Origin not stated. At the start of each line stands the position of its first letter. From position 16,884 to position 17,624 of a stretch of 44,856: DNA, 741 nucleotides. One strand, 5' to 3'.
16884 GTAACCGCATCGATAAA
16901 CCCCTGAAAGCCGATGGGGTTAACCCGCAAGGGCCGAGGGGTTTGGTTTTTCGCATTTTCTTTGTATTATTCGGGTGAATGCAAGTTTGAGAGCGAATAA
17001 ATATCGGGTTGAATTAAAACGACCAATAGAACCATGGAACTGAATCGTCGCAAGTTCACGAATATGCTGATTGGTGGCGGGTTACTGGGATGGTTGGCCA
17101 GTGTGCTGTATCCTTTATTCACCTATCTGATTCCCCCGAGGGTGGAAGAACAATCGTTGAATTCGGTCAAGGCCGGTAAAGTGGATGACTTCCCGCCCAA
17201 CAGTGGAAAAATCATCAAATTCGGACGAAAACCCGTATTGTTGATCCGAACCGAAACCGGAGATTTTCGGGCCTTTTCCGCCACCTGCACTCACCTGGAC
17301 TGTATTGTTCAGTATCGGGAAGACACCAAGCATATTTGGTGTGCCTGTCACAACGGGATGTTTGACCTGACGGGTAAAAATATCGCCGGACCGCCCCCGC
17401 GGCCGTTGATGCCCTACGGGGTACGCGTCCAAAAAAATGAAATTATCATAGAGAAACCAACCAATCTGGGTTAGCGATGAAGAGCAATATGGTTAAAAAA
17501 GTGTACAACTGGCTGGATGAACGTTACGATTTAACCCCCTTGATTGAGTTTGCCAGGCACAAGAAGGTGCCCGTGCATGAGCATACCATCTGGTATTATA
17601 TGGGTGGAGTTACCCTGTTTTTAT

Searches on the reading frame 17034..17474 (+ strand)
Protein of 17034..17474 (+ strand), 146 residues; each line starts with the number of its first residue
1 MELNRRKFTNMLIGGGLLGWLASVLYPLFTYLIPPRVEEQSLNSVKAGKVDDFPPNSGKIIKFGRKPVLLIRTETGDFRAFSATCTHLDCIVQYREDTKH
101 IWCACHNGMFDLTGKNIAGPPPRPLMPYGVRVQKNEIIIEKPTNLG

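Call 4: search_protein_families(library=pfam, proteins=[window:17034-17474:+], max_evalue=0.1)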
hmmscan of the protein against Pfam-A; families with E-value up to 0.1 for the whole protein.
window:17034-17474:+ (146 aa): 3 families
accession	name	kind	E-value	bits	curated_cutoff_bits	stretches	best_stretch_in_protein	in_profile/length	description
PF00355.32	Rieske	-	5.3e-14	52.3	20.3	1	45-126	3-85/88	Rieske [2Fe-2S] domain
PF13806.12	Rieske_2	-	3.6e-05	24.1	27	1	46-139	4-103/104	Rieske-like [2Fe-2S] domain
PF25471.1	TM_PetC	-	0.00036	20.7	37.1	1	3-37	7-41/48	Iron-sulfur subunit PetC transmembrane anchor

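Call 5: search_protein_families(library=ncbifam, proteins=[window:17034-17474:+], max_evalue=0.1)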
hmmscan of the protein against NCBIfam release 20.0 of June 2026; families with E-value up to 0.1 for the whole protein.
window:17034-17474:+ (146 aa): 14 families
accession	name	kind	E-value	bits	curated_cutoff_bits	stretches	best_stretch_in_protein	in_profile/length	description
NF045928.1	Cytb6fFeSPetC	equivalog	3.3e-18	65.7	250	1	2-140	11-164/179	cytochrome b6-f complex iron-sulfur subunit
NF010001.0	PRK13474.1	subfamily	1.5e-17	63.4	154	1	2-142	11-164/178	cytochrome b6-f complex iron-sulfur subunit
TIGR01416.1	Rieske_proteo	equivalog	6.4e-12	45.8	97.4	1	81-126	112-161/176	ubiquinol-cytochrome c reductase iron-sulfur subunit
NF050121.1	bc1_QcrA_actin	exception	4.2e-10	39.6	275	1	74-133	236-298/319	cytochrome bc1 complex Rieske iron-sulfur subunit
NF041174.1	SDX_Thmprot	equivalog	2.1e-09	37.5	170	1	61-121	19-80/109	sulredoxin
TIGR02694.1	arsenite_ox_S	equivalog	2.9e-09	36.9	95.65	1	58-134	32-109/129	arsenate reductase (azurin) small subunit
NF007422.0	PRK09965.1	equivalog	4.2e-08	33.2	113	1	44-141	3-100/106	bifunctional 3-phenylpropionate/cinnamic acid dioxygenase ferredoxin subunit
NF042948.2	3PPDioc_HcaC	equivalog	5.4e-06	26.6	150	1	44-141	3-102/105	3-phenylpropionate/cinnamic acid dioxygenase ferredoxin subunit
NF041683.1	ant_diox_AndAb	equivalog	6.8e-05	23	150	1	46-139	4-98/100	anthranilate 1,2-dioxygenase ferredoxin subunit AndAb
TIGR02378.1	nirD_assim_sml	equivalog_domain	0.00075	19.6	74.65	1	47-139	5-103/105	nitrite reductase small subunit NirD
NF058607.1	GlBtMonoOxGbcA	equivalog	0.0046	15.4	670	1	61-115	74-130/420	glycine betaine monooxygenase oxygenase subunit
TIGR02377.1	MocE_fam_FeS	subfamily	0.008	16.2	136.15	1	45-139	3-99/101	MocE family 2Fe-2S type ferredoxin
TIGR03229.1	benzo_1_2_benA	equivalog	0.0099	14.8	780.95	1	61-115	57-113/433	benzoate 1,2-dioxygenase large subunit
NF041684.1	ant_diox_AndAc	equivalog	0.045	12.3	750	1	63-120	67-125/418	anthranilate 1,2-dioxygenase large subunit AndAc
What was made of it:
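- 17034..17474 (+): Rieske 2Fe-2S protein (146 aa) with an N-terminal membrane anchor. The best NCBIfam hits are b6f PetC-type models, all below cut-off (calls 4, 5).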
